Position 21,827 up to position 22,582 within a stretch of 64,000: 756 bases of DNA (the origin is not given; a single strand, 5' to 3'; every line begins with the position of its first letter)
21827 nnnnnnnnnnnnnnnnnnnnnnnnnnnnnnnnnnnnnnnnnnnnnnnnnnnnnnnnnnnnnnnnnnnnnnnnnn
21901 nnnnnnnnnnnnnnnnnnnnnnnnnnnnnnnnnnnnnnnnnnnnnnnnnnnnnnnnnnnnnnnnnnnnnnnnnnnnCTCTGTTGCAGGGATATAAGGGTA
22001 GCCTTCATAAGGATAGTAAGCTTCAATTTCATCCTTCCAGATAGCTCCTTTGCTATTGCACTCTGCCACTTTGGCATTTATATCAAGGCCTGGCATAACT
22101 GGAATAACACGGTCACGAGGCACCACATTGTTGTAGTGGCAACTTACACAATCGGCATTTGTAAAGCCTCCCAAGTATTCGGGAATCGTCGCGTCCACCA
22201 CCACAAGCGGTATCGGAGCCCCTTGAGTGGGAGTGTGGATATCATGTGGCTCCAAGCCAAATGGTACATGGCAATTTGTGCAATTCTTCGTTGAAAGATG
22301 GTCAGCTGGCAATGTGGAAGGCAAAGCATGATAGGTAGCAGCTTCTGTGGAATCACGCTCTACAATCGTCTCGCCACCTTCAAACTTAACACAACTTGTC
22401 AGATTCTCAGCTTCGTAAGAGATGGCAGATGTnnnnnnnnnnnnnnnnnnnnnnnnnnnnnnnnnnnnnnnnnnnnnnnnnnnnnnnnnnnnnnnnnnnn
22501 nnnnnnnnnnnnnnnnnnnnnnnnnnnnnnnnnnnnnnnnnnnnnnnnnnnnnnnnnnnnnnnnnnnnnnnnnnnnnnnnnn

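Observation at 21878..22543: About 220-aa insertion with two CXXCH haem-c motifs inside one Asp-box paralogue only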

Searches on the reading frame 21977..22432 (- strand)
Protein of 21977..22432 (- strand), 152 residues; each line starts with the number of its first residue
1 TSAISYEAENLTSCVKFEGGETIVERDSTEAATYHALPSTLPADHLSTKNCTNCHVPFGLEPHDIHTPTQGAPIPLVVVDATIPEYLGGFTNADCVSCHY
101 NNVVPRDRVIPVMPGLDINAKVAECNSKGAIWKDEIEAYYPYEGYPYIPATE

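Call 58: search_solved_structures(query=A5, max_evalue=10, show_alignments=3)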
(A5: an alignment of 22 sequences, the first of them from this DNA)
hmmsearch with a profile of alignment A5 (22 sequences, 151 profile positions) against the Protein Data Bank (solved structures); distinct sequences matched with E-value up to 10: 8.
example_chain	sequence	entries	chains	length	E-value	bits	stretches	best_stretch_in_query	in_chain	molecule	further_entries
8h2i_cU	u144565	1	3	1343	0.17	14.9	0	62-102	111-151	P22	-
3ubr_A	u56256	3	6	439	0.57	13.2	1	40-67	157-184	Cytochrome c-552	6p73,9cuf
8bcx_A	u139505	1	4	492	0.95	12.5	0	35-62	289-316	Nitrite reductase (cytochrome; ammonia-forming)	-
1fs7_A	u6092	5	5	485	2.2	11.3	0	47-75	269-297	CYTOCHROME C NITRITE REDUCTASE | Cytochrome c-552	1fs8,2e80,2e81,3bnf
1fs9_A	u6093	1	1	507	2.3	11.2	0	47-76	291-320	CYTOCHROME C NITRITE REDUCTASE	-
3bng_A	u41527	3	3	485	2.5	11.1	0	47-75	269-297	Cytochrome c-552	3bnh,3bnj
6v0a_A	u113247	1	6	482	3.1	10.8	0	40-71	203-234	Nitrite reductase (cytochrome; ammonia-forming)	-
1qdb_A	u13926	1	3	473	3.4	10.7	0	38-77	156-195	CYTOCHROME C NITRITE REDUCTASE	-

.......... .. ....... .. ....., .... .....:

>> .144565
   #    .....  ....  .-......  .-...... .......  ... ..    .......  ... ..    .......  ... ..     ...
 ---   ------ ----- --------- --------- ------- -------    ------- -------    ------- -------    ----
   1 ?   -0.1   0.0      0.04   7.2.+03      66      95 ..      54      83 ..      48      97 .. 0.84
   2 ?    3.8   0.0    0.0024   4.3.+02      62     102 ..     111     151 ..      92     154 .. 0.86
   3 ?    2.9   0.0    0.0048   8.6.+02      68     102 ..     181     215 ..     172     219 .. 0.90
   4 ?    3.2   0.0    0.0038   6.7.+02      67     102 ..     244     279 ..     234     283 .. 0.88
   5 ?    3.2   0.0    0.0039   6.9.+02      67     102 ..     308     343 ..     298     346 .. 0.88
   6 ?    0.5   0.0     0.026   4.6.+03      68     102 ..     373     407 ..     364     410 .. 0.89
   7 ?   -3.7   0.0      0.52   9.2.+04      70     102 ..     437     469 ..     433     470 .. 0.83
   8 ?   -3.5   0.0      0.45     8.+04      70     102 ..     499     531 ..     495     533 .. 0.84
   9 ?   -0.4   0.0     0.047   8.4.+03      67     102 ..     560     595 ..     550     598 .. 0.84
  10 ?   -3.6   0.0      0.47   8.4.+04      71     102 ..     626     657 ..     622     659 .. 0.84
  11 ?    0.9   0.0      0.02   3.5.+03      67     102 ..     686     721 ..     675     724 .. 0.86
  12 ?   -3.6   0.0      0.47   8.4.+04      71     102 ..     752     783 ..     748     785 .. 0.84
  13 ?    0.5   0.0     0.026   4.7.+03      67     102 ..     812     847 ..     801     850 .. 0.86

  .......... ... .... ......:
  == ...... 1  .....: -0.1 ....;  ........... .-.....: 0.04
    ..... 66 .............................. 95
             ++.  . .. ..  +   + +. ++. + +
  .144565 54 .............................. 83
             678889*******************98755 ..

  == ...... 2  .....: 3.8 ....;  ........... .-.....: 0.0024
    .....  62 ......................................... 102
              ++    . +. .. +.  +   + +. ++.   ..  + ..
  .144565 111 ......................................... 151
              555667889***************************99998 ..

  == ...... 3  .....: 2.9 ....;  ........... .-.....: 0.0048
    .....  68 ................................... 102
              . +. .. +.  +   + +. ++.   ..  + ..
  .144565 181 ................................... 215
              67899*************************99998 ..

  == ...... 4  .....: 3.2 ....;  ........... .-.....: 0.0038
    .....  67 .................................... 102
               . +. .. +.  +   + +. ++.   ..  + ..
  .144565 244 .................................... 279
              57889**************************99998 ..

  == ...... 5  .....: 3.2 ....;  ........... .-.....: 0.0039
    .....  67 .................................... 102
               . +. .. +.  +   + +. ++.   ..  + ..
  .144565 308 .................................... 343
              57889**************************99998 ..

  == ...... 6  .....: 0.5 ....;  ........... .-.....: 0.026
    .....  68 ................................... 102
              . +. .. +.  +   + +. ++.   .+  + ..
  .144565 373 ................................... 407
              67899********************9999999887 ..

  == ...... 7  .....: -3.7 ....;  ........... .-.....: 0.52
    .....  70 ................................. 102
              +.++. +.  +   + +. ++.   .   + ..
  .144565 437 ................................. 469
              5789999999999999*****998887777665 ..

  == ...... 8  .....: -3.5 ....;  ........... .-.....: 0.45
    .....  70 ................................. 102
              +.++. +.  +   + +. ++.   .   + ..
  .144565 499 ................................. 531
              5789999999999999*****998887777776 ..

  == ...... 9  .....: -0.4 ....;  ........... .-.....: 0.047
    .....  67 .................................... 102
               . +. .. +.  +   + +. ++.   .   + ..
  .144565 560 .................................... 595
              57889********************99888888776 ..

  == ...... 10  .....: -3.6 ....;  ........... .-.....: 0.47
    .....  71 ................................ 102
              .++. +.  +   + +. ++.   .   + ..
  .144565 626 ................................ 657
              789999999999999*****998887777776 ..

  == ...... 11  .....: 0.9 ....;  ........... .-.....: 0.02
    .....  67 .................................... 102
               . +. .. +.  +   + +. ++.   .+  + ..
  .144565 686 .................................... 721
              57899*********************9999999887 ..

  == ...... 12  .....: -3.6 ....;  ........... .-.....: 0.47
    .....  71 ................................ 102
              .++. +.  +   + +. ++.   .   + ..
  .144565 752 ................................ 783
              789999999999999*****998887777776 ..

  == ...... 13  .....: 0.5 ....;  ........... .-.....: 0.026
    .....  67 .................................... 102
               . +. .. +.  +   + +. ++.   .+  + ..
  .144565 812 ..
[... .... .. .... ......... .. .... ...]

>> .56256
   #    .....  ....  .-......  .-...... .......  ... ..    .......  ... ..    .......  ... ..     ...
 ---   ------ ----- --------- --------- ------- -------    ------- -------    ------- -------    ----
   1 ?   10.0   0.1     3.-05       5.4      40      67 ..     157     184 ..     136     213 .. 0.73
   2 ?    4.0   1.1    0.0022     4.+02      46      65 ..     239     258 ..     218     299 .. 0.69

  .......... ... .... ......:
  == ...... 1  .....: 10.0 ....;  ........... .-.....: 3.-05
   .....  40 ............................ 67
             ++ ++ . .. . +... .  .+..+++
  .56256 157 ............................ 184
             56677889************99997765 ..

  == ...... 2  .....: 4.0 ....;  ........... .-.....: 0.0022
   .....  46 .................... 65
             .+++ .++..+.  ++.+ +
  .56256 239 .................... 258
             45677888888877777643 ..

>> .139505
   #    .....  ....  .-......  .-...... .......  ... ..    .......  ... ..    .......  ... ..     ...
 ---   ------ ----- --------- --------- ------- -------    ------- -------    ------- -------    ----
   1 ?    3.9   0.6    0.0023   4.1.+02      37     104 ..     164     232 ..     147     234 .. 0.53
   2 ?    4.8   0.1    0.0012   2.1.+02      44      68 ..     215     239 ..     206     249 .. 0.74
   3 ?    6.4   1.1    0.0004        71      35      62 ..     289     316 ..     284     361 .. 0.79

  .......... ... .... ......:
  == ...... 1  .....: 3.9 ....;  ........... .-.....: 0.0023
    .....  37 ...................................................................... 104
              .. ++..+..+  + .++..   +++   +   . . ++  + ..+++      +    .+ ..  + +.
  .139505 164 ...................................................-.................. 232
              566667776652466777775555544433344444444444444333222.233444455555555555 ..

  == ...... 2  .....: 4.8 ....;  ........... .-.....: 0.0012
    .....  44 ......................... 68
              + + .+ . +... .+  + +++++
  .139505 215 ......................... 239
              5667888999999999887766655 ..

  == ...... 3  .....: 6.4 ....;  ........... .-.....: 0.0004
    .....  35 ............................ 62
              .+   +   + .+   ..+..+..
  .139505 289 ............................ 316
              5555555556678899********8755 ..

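Call 59: search_protein_families(library=pfam, alignment_id=A5, max_evalue=1)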
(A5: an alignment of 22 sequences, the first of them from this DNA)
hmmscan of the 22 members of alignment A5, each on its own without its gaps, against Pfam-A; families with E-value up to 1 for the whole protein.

A. member 1, seq(152 aa): 6 families
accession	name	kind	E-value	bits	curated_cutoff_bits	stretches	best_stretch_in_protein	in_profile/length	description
PF00034.26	Cytochrom_C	-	0.019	16.7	21.3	0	47-63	8-24/90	Cytochrome c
PF13435.11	Cytochrome_C554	-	0.04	15.3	20.8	0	26-57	28-57/84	Cytochrome c554 and c-prime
PF09699.15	Paired_CXXCH_1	-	0.04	14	20.6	0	48-59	6-17/41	Doubled CXXCH motif (Paired_CXXCH_1)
PF14537.11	Cytochrom_c3_2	-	0.041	14.8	25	0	43-56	52-65/79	Cytochrome c3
PF13442.11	Cytochrome_CBB3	-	0.16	12.8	27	0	47-56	10-19/68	Cytochrome C oxidase, cbb3-type, subunit III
PF22113.1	Mtrc-MtrF_II-IV_dom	-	0.28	11.1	30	1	45-101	78-129/176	Outer membrane cytochrome MtrC/MtrF-like, domains II/IV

B. families by the number of members that match (of 22 scanned): 33 families (the first 25 are shown)
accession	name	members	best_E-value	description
PF14537.11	Cytochrom_c3_2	20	9.2e-05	Cytochrome c3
PF14522.11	Cytochrome_C7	20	0.0004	Cytochrome c7 and related cytochrome c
PF09699.15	Paired_CXXCH_1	19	3.2e-05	Doubled CXXCH motif (Paired_CXXCH_1)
PF18509.6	MCR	18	6.5e-05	Magnetochrome domain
PF22113.1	Mtrc-MtrF_II-IV_dom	16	0.00011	Outer membrane cytochrome MtrC/MtrF-like, domains II/IV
PF12511.13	DUF3716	15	0.0002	Protein of unknown function (DUF3716)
PF02085.21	Cytochrom_CIII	13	0.003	Class III cytochrome C family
PF13435.11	Cytochrome_C554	7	0.0018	Cytochrome c554 and c-prime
PF00034.26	Cytochrom_C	7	0.005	Cytochrome c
PF15777.11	Anti-TRAP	5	0.081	Tryptophan RNA-binding attenuator protein inhibitory protein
PF21352.3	Zn_ribbon_Thio2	3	0.0055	Thioredoxin 2, N-terminal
PF07627.16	PSCyt3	3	0.088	Protein of unknown function (DUF1588)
PF09086.16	DUF1924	2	0.0029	Domain of unknown function (DUF1924)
PF23547.1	Zn_ribbon_FGT1_1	2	0.049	FORGETTER1 first zinc ribbon domain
PF00684.25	DnaJ_CXXCXGXG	2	0.057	DnaJ central domain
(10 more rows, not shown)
